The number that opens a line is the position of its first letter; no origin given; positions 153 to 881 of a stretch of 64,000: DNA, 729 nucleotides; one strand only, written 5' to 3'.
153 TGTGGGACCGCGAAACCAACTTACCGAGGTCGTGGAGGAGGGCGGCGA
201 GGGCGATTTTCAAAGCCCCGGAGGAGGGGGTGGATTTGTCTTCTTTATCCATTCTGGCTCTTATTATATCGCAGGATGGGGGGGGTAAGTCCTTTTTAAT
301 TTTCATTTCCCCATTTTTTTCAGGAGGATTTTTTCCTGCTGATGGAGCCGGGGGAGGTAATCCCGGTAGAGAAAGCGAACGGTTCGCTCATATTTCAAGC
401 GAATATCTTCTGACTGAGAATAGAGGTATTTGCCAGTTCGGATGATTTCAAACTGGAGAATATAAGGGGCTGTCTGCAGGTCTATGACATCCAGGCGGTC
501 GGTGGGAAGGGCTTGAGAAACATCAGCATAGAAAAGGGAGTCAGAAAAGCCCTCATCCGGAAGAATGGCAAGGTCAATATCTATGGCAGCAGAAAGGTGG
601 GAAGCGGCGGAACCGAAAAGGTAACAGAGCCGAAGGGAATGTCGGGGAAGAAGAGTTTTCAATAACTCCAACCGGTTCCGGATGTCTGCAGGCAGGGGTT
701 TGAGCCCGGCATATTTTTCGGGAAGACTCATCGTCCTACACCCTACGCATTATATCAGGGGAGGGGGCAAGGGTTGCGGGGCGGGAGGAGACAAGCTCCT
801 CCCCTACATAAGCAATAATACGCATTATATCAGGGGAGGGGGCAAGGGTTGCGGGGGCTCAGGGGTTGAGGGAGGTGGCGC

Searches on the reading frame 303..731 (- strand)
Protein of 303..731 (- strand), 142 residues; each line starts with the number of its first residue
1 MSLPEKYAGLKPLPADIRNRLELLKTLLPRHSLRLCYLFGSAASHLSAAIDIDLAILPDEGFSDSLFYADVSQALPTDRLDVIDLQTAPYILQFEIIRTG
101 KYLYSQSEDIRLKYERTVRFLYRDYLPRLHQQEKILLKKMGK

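Call 4: search_protein_families(library=pfam, proteins=[window:303-731:-], max_evalue=0.1)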
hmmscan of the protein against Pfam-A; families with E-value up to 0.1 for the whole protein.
window:303-731:- (142 aa): 1 family
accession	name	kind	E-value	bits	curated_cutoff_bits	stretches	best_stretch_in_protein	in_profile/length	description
PF18765.7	Polbeta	-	1.7e-13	51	26.9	1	25-109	4-93/93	Polymerase beta, Nucleotidyltransferase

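Call 6: find_encoding_contigs(protein=window:306-731:-, flank=10000, max_places=10)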
Protein window:306-731:- (142 aa): no gene with exactly this product is on record in the collection.

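Call 7: search_protein_families(library=ncbifam, proteins=[window:303-731:-], max_evalue=0.1)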
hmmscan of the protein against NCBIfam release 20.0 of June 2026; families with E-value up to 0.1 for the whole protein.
window:303-731:- (142 aa): 1 family
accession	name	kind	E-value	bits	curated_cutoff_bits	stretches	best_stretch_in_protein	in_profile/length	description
NF047752.1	MntA_antitoxin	equivalog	1.5e-15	57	60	1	31-126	5-103/106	type VII toxin-antitoxin system MntA family adenylyltransferase antitoxin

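Call 8: search_protein_families(library=padloc, proteins=[window:303-731:-], max_evalue=0.1)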
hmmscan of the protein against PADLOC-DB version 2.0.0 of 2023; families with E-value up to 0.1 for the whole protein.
window:303-731:- (142 aa): 0 families

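Call 9: find_homologous_proteins(query=window:306-731:-, max_evalue=0.001)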
Query window:306-731:- (142 aa): 2 proteins with E <= 0.001 among 50 candidates.
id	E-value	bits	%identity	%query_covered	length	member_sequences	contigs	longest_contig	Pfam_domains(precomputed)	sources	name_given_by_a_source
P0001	4.5e-86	304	100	100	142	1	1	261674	PF18765.8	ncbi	-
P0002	1.7e-62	227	75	100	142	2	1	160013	PF18765.8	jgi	-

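Call 10: find_encoding_contigs(protein=P0001, flank=10000, max_places=5)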
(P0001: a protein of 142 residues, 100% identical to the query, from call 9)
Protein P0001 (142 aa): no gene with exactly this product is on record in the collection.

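Call 11: find_encoding_contigs(protein=P0002, flank=10000, max_places=5)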
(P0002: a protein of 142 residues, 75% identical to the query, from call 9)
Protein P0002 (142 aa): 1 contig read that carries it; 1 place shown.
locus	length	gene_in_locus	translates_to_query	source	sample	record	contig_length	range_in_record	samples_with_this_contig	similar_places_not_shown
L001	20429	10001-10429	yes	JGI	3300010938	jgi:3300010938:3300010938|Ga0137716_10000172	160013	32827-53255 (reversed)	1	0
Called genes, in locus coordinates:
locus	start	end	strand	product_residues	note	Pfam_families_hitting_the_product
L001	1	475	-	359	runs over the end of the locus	PF04055:Radical_SAM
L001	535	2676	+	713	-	PF02629:CoA_binding, PF13380:CoA_binding_2, PF13607:Succ_CoA_lig, PF19045:Ligase_CoA_2, PF13549:ATP-grasp_5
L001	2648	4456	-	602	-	PF13522:GATase_6, PF13537:GATase_7, PF00733:Asn_synthase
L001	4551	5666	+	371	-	PF13439:Glyco_transf_4, PF13579:Glyco_trans_4_4, PF20706:GT4-conflict (weak), PF00534:Glycos_transf_1, PF13692:Glyco_trans_1_4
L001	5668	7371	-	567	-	PF00501:AMP-binding, PF13193:AMP-binding_C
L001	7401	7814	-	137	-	PF01894:YjbQ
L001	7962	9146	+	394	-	PF01142:TruD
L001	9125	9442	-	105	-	-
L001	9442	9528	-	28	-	-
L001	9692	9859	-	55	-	-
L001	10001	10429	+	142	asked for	PF18765:Polbeta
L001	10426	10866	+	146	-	PF01934:HepT-like, PF20797:HepT-like_2 (faint)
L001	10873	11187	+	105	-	-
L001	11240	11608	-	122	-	PF05635:23S_rRNA_IVP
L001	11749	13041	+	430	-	PF00291:PALP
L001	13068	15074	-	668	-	PF02390:Methyltransf_4, PF13649:Methyltransf_25 (weak), PF00730:HhH-GPD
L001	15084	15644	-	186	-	-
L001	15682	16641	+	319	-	PF00072:Response_reg, PF00990:GGDEF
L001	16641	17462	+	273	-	-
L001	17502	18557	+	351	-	PF00180:Iso_dh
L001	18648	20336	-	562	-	-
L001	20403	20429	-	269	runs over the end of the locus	PF10997:Amj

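Call 12: find_related_loci(query=window:306-731:-, collection=genome_contigs, flank=10000)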
Query window:306-731:- (142 aa) in genome_contigs; peptide patterns used: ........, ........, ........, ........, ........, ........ (x = any residue, [..] = any of these).
274 stretches matched a pattern; 1 encode a relative of the query (tblastn E <= 1e-3); 1 distinct loci.
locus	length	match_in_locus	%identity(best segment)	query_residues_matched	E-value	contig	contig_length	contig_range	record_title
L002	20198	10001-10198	42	36-92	4e-6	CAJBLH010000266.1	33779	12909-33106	MAG: uncultured Desulfobacteraceae bacterium isolate Loc090721-6m_bin-047 genome assembly, contig: bin-047:266/315, whol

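Call 25: search_solved_structures(query=window:306-731:-, max_evalue=0.01, show_alignments=3)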
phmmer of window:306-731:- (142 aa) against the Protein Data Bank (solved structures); distinct sequences matched with E-value up to 0.01: 3.
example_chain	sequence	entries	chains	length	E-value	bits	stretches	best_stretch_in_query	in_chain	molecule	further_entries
5yep_A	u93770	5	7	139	7.4e-06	29.4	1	21-120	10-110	Toxin-antitoxin system antidote Mnt family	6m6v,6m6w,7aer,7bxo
6m6u_A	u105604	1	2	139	7.7e-05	26.1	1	21-120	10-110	Toxin-antitoxin system antitoxin MntA family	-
7ae2_B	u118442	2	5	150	0.0013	22.1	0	15-118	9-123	MNT ANTITOXIN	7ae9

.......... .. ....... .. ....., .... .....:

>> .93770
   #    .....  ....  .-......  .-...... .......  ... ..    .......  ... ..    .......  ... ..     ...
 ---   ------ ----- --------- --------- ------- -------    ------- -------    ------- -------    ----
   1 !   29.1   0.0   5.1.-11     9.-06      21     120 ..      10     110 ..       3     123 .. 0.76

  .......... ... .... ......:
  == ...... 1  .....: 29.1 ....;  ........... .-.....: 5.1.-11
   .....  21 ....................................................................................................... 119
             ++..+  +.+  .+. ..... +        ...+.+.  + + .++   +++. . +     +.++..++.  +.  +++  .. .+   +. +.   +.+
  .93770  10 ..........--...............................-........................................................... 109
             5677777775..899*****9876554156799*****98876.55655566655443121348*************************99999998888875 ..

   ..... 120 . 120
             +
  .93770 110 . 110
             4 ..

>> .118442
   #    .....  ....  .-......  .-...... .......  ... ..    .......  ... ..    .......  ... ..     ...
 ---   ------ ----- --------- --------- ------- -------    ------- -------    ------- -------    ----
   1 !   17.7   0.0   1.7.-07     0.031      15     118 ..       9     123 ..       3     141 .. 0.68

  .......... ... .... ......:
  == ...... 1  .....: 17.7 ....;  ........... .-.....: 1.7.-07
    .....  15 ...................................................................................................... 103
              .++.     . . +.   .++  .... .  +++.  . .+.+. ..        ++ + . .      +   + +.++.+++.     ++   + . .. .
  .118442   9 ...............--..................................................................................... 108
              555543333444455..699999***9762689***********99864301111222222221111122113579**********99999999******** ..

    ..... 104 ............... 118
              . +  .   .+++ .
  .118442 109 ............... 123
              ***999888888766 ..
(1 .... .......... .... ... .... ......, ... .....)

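Call 37: search_protein_families(library=padloc, alignment_id=A2, max_evalue=0.001)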
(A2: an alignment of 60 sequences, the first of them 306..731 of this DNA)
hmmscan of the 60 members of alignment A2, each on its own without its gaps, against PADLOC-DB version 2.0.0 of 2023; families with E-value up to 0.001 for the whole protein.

A. member 1, window:306-731:- (142 aa): 0 families

B. families by the number of members that match (of 60 scanned): 36 families (the first 25 are shown)
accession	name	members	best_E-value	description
PDLC04135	mad3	3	1e-27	mads_3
PDLC04140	mad8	3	3e-13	mads_8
PDLC02904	pVip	2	9.6e-18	Viperins associated with kinases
PDLC02903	pVip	2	1.9e-17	Viperins not associated with kinases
PDLC02980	AriA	2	6.2e-09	-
PDLC02914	ATPase-Toprim_I-B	2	5.7e-07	-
PDLC04541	PDC-M25A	2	0.00011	-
PDLC02044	Cas6d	1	5.3e-27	-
PDLC01466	Cas6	1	8.4e-27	"CAS-I,CAS-II,CAS-III,CAS-IV,CAS-V,CAS-VI; crRNAmaturation"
PDLC02042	Cas6d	1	4.6e-26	-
PDLC01650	Cas6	1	7.4e-23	"CAS-I,CAS-II,CAS-III,CAS-IV,CAS-V,CAS-VI; crRNAmaturation"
PDLC01781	Cas6_IIIa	1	1.1e-21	-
PDLC00956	Cas6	1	2.6e-20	CRISPR-associated endoribonuclease Cas6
PDLC01200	Cas6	1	3.5e-19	"CAS-I,CAS-III-B; crRNAmaturation"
PDLC01265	Cas6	1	2.1e-17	"CAS-I,CAS-II,CAS-III,CAS-IV,CAS-V,CAS-VI; crRNAmaturation"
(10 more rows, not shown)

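Call 40: find_related_loci(query=A3, collection=metagenome_contigs, flank=6000)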
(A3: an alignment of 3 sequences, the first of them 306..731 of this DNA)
Query A3 (142 aa) in metagenome_contigs; peptide patterns used: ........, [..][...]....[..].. (x = any residue, [..] = any of these).
234 stretches matched a pattern; 7 encode a relative of the query (tblastn E <= 1e-3); 7 distinct loci.
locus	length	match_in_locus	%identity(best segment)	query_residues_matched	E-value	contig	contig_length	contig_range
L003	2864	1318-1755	34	1-138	3e-20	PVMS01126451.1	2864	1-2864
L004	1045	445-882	35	1-138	2e-20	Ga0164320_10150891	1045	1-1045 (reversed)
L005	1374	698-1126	36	1-135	2e-18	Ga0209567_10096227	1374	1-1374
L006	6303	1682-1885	38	36-100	4e-7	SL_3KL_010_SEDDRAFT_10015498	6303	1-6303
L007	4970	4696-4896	42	23-83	7e-7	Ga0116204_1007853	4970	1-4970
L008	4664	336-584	36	36-110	1e-6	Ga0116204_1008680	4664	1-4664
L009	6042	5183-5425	37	18-92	1e-6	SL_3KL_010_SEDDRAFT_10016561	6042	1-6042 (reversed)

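Call 75: list_cluster_members(proteins=[P0001, P0003, P0018, P0004])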
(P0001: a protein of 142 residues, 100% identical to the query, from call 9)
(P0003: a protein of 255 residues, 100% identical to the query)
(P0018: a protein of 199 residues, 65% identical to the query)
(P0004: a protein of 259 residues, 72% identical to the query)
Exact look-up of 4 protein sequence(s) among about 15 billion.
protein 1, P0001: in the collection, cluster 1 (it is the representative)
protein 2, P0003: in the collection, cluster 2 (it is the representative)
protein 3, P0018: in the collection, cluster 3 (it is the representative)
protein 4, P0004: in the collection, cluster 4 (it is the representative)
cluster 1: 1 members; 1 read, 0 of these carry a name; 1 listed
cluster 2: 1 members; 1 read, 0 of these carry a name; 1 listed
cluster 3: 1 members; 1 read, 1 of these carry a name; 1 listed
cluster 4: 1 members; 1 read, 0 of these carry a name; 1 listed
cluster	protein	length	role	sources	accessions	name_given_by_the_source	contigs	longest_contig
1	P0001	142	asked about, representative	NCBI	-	-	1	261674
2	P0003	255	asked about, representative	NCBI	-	-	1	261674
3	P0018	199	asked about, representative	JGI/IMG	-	CRISPR/Cas system-associated protein Cas10 (large subunit of type III CRISPR-Cas system)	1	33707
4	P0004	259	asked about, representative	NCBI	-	-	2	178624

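Call 86: search_protein_families(library=padloc, proteins=[L007:2608-3939:+, L007:3939-4577:+], max_evalue=0.00001)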
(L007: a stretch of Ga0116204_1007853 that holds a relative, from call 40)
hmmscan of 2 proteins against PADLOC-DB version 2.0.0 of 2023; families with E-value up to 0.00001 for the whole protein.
L007:2608-3939:+ (444 aa): 6 families
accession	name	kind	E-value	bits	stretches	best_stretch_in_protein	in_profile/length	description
PDLC00961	Cas7b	-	2.2e-31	107.3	2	87-190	8-102/321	"CRISPR-associated protein Cas7/Cst2/DevR, subtype I-B/TNEAP"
PDLC01300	Cas7b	-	1e-28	98.5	2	87-190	8-93/266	CAS-I-B; effector_G7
PDLC01263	Cas7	-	7.6e-23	79.3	1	87-361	6-198/205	CAS-I; effector_G7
PDLC00960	Cas7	-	1.8e-21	74.5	1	86-363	11-234/240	CRISPR-associated autoregulator DevR family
PDLC01455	Cas7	-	1.2e-08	32.8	0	90-187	18-96/268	CAS-I; effector_G7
PDLC01610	Cas7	-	8.9e-06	23.2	0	81-181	5-106/241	CAS-I; effector_G7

L007:3939-4577:+ (213 aa): 4 families
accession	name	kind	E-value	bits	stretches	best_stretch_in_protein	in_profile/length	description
PDLC02095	Cas5b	-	3.9e-67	223.8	1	8-209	3-198/199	-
PDLC01301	Cas5b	-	1.6e-53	179.3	1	9-175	3-168/168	CAS-I-B; effector_G5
PDLC01306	Cas5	-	5.4e-10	37.8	1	10-193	4-169/174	CAS-I; effector_G5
PDLC00950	Cas5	-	2.5e-07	28.5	1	10-47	5-42/43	CRISPR-associated protein Cas5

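Call 88: predict_structure(alignment_id=A5)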
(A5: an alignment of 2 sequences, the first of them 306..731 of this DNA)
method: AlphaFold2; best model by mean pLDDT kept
length: 142 residues; sequences in the alignment: 2
mean_pLDDT: 36.3   pTM: 0.30
mean pLDDT of the five models: 36.3, 35.2, 34.9, 33.4, 33.1
residues with pLDDT >= 90: 0; 70-90: 0; 50-70: 5; < 50: 137
segments of 3 or more residues with pLDDT < 50: 1-14, 24-142
pLDDT, mean of each block of 10 residues (from residue 1): 34 46 46 35 29 35 29 31 38 34 32 31 42 46 40
secondary structure, 60 per line:
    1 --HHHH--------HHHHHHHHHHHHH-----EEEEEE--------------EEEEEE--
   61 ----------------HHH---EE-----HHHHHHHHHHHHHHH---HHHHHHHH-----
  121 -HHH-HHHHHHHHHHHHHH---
elements in order: H3-6 H15-27 E33-38 E53-58 H90-104 H108-115 H126-139

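Call 90: search_solved_structures(query=A6, max_evalue=0.001)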
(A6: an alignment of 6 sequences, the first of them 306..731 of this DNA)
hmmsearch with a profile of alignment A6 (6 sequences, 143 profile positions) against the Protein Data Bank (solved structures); distinct sequences matched with E-value up to 0.001: 5.
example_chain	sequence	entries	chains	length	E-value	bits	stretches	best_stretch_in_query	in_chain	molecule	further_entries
5yep_A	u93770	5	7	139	2.8e-12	50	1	24-137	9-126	Toxin-antitoxin system antidote Mnt family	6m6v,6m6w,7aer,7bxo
6m6u_A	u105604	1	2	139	3e-10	43.5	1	24-137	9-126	Toxin-antitoxin system antitoxin MntA family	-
7ae2_B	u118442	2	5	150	4.6e-06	29.9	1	25-119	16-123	MNT ANTITOXIN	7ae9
1no5_A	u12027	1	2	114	0.0009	22.5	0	16-102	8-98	Hypothetical protein HI0073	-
8xeh_E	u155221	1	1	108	0.00094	22.4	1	19-107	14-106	MNT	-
